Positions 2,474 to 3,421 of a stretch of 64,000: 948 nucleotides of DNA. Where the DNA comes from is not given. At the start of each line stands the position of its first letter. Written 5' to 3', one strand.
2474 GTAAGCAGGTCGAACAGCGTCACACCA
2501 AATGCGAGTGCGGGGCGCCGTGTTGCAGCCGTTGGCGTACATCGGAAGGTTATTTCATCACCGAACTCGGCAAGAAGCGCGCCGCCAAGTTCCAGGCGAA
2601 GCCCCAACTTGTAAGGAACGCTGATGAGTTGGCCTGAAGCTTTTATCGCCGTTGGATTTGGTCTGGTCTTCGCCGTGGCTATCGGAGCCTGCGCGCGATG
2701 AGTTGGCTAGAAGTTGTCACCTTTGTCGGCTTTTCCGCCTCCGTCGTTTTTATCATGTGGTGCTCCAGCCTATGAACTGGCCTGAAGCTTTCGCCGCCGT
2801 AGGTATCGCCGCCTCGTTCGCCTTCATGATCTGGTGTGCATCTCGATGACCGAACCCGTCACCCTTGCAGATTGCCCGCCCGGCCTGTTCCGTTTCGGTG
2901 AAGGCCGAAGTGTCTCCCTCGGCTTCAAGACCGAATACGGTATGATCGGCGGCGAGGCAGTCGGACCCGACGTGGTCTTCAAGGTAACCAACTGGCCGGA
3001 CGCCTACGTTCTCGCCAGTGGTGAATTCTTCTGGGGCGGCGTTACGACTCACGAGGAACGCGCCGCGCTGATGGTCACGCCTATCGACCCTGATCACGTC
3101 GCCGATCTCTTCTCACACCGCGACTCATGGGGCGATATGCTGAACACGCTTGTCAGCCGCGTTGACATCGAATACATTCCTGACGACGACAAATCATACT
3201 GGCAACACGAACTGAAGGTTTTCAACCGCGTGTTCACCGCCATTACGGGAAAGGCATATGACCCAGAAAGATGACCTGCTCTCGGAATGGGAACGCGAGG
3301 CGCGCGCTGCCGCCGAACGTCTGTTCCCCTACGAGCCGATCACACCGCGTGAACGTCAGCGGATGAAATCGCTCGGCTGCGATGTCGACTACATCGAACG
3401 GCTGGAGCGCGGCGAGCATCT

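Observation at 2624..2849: Chain of three paralogous 25-aa hydrophobic micro-ORFs linked by ATGA overlaps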

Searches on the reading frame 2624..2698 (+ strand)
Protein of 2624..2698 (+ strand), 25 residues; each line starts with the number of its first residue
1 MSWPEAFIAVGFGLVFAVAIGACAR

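Call 13: search_protein_families(library=phrogs, proteins=[window:2624-2698:+], max_evalue=10)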
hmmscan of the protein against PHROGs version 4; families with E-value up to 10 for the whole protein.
seq(25 aa): 0 families

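Call 14: search_protein_families(library=pfam, proteins=[window:2624-2698:+], max_evalue=10)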
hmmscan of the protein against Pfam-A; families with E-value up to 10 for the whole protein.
seq(25 aa): 0 families

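Call 15: search_protein_families(library=ncbifam, proteins=[window:2624-2698:+], max_evalue=10)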
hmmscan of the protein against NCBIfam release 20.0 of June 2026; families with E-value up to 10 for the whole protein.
seq(25 aa): 1 family
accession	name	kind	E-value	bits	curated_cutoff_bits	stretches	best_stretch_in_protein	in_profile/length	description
NF045751.1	MPN385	equivalog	0.051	14.3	120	1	7-21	76-90/105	MPN385 family protein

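Call 51: search_solved_structures(query=A1, max_evalue=10)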
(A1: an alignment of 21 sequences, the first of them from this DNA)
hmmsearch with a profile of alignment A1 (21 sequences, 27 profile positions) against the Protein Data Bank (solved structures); distinct sequences matched with E-value up to 10: 0.

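Call 68: search_protein_families(library=padloc, proteins=[window:2624-2698:+], max_evalue=1)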
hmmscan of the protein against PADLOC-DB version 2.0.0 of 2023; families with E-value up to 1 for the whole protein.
seq(25 aa): 0 families
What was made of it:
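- No holin or toxin family matches (calls 13-15, 68).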

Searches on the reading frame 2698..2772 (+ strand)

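Call 13: search_protein_families(library=phrogs, proteins=[window:2698-2772:+], max_evalue=10)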
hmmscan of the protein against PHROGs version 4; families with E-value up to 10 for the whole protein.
seq(25 aa): 0 families

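Call 14: search_protein_families(library=pfam, proteins=[window:2698-2772:+], max_evalue=10)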
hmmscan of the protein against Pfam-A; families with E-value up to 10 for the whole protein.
seq(25 aa): 2 families
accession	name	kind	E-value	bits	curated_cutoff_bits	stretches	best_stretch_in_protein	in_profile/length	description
PF08195.16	TRI9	-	0.025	14.9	25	1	2-22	18-38/43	TRI9 protein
PF10660.14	MitoNEET_N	-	0.15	12.6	23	1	2-20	35-53/64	Iron-containing outer mitochondrial membrane protein N-terminus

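Call 15: search_protein_families(library=ncbifam, proteins=[window:2698-2772:+], max_evalue=10)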
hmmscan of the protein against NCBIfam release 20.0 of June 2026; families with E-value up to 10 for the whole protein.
seq(25 aa): 0 families

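Call 68: search_protein_families(library=padloc, proteins=[window:2698-2772:+], max_evalue=1)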
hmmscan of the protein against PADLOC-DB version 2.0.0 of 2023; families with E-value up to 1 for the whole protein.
seq(25 aa): 0 families

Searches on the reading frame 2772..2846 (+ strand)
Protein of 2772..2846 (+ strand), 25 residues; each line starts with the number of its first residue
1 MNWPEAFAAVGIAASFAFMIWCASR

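Call 13: search_protein_families(library=phrogs, proteins=[window:2772-2846:+], max_evalue=10)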
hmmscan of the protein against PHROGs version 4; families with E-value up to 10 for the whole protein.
seq(25 aa): 0 families

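Call 14: search_protein_families(library=pfam, proteins=[window:2772-2846:+], max_evalue=10)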
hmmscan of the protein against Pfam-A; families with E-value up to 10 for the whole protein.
seq(25 aa): 1 family
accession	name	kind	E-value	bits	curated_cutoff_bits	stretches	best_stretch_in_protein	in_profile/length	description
PF08195.16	TRI9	-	0.051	13.9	25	1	2-24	18-40/43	TRI9 protein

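Call 15: search_protein_families(library=ncbifam, proteins=[window:2772-2846:+], max_evalue=10)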
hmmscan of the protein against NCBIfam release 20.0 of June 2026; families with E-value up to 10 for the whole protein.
seq(25 aa): 0 families

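Call 68: search_protein_families(library=padloc, proteins=[window:2772-2846:+], max_evalue=1)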
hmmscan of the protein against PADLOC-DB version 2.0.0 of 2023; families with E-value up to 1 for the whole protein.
seq(25 aa): 0 families

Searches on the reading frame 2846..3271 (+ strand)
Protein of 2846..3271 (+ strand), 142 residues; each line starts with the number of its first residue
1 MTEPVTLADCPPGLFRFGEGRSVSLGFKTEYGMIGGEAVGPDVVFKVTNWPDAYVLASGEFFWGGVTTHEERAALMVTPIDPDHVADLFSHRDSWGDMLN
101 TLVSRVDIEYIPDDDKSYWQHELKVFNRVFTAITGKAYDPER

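Call 6: find_related_loci(query=window:2846-3271:+, collection=viral_contigs, flank=5000)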
Query window:2846-3271:+ (142 aa) in viral_contigs; peptide patterns used: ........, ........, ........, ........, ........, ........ (x = any residue, [..] = any of these).
5 stretches matched a pattern, but none encodes a relative of the query by tblastn (E <= 1e-3).

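Call 31: find_related_loci(query=window:2846-3271:+, collection=metagenome_contigs, flank=4000)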
Query window:2846-3271:+ (142 aa) in metagenome_contigs; peptide patterns used: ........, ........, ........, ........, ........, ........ (x = any residue, [..] = any of these).
118 stretches matched a pattern, but none encodes a relative of the query by tblastn (E <= 1e-3).

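Call 67: search_protein_families(library=phrogs, proteins=[window:2846-3271:+], max_evalue=0.001)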
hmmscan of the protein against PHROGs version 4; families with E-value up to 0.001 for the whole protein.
window:2846-3271:+ (142 aa): 1 family
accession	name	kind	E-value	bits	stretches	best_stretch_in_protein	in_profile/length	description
phrog_12239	-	unknown function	8.4e-09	36.3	1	5-80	3-81/202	-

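Call 68: search_protein_families(library=padloc, proteins=[window:2846-3271:+], max_evalue=1)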
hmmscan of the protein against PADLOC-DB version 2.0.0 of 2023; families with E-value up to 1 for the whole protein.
window:2846-3271:+ (142 aa): 0 families

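Call 97: search_protein_families(library=pfam, proteins=[window:2846-3271:+], max_evalue=0.00001)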
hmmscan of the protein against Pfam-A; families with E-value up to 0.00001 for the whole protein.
window:2846-3271:+ (142 aa): 0 families
